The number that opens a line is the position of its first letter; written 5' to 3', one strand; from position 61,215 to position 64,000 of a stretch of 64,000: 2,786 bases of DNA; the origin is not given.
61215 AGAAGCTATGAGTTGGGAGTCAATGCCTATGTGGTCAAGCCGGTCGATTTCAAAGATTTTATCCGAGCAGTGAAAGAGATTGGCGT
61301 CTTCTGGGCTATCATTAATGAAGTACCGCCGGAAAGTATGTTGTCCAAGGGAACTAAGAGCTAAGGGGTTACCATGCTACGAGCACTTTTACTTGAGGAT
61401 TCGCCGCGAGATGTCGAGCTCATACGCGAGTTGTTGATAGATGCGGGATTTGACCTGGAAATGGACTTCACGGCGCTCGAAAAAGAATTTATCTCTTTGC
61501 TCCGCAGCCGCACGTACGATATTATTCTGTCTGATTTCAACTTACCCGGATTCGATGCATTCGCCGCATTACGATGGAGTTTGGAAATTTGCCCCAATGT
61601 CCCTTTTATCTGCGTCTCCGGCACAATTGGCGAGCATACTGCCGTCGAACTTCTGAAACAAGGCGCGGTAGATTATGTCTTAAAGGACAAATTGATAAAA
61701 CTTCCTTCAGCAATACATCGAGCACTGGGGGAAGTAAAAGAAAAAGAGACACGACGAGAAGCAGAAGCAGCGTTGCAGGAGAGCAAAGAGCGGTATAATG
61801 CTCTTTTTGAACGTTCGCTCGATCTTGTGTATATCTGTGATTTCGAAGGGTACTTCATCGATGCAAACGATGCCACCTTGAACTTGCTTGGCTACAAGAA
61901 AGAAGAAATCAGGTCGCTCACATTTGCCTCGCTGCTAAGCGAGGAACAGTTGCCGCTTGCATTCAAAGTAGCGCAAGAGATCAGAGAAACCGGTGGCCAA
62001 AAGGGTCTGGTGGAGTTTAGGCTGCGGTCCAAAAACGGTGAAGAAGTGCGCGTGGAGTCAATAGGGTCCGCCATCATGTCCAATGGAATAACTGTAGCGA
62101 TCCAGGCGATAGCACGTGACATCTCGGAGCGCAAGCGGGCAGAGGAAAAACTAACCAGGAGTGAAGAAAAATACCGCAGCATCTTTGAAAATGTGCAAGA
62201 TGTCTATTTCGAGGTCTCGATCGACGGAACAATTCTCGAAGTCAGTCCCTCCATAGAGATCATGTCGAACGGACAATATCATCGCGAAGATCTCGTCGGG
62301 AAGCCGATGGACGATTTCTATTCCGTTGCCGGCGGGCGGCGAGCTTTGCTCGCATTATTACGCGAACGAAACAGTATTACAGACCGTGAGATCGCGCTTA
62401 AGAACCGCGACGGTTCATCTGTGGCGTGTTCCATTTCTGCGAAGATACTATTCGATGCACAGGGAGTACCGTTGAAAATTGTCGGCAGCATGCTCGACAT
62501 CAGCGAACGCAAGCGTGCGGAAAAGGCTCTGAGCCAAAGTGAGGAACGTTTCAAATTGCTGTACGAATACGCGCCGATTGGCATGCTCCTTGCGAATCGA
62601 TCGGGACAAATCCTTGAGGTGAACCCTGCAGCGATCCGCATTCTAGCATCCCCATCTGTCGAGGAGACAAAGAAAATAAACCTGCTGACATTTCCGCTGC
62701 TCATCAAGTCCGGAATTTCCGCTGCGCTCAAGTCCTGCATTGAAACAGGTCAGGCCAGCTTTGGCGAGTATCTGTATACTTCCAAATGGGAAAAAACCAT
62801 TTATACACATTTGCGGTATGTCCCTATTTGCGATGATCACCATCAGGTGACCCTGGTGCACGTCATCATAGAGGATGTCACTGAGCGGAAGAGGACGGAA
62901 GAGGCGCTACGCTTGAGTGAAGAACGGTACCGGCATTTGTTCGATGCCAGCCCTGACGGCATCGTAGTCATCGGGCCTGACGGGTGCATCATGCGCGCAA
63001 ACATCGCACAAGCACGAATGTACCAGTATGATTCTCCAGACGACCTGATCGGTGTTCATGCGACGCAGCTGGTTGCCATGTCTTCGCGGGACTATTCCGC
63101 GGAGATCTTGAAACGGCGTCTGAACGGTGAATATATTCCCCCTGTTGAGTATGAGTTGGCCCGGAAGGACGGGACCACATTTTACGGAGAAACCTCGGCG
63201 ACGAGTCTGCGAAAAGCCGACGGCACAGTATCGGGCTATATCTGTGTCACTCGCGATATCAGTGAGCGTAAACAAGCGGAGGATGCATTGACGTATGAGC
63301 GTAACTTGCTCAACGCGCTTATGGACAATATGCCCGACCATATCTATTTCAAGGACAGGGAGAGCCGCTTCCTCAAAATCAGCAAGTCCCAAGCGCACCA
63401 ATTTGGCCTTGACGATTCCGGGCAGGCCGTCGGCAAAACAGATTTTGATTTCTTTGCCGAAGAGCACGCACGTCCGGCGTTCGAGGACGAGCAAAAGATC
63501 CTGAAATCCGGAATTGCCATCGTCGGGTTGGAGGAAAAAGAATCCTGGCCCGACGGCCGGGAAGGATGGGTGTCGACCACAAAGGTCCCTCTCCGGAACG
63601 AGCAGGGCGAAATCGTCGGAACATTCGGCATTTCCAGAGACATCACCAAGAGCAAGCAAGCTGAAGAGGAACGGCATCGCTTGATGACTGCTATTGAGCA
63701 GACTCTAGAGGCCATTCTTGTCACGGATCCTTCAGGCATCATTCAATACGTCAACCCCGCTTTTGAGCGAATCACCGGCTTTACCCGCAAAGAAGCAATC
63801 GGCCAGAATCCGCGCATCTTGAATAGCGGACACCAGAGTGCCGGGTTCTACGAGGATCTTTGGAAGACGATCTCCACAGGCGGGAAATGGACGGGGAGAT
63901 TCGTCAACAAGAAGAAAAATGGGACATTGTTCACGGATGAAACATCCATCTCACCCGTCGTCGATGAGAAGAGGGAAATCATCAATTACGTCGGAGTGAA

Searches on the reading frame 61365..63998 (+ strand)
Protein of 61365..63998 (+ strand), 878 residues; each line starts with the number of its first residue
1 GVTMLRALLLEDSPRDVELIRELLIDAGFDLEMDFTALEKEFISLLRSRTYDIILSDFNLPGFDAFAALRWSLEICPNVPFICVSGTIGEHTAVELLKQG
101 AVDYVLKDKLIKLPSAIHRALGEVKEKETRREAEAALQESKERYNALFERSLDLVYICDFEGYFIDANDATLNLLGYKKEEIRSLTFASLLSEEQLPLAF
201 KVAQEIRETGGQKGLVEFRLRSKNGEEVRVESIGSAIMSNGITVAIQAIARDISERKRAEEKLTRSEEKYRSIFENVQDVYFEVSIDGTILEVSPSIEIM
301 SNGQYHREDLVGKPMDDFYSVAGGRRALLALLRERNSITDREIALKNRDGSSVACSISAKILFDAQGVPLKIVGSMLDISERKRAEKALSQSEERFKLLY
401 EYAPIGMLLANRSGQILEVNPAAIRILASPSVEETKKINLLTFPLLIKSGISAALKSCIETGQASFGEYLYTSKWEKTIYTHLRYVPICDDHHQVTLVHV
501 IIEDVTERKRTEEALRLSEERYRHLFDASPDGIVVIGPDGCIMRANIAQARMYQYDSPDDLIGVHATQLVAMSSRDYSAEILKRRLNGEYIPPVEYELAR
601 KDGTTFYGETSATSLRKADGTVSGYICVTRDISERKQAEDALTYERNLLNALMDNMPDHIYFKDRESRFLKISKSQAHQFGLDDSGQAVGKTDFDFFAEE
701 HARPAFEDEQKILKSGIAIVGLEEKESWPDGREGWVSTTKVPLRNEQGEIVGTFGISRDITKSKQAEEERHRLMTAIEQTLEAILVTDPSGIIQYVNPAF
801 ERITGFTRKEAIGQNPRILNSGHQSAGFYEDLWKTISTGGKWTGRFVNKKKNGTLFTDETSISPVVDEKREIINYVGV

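Call 68: search_protein_families(library=pfam, proteins=[window:61365-63998:+], max_evalue=0.0001)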
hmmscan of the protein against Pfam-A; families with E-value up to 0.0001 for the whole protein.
window:61365-63998:+ (878 aa): 7 families
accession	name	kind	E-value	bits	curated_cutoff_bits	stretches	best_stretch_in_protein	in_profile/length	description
PF13426.13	PAS_9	-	2.1e-71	237.2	27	6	782-877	2-96/103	PAS domain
PF08448.16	PAS_4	-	4.7e-64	213.9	23.1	5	654-764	2-109/110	PAS fold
PF00989.32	PAS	-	2.4e-62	208.4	22.6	4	776-878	6-109/113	PAS fold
PF13188.13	PAS_8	-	9.4e-35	117.8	21.8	2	772-817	2-48/65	PAS domain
PF08447.18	PAS_3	-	1.1e-34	119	25.6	2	165-249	2-88/89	PAS fold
PF00072.30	Response_reg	-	1.4e-11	45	30.2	1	8-108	2-100/111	Response regulator receiver domain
PF24820.1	Diguanyl_cycl_sensor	-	1.2e-05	25.7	28.1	0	777-815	2-40/109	Diguanylate cyclase-like sensor domain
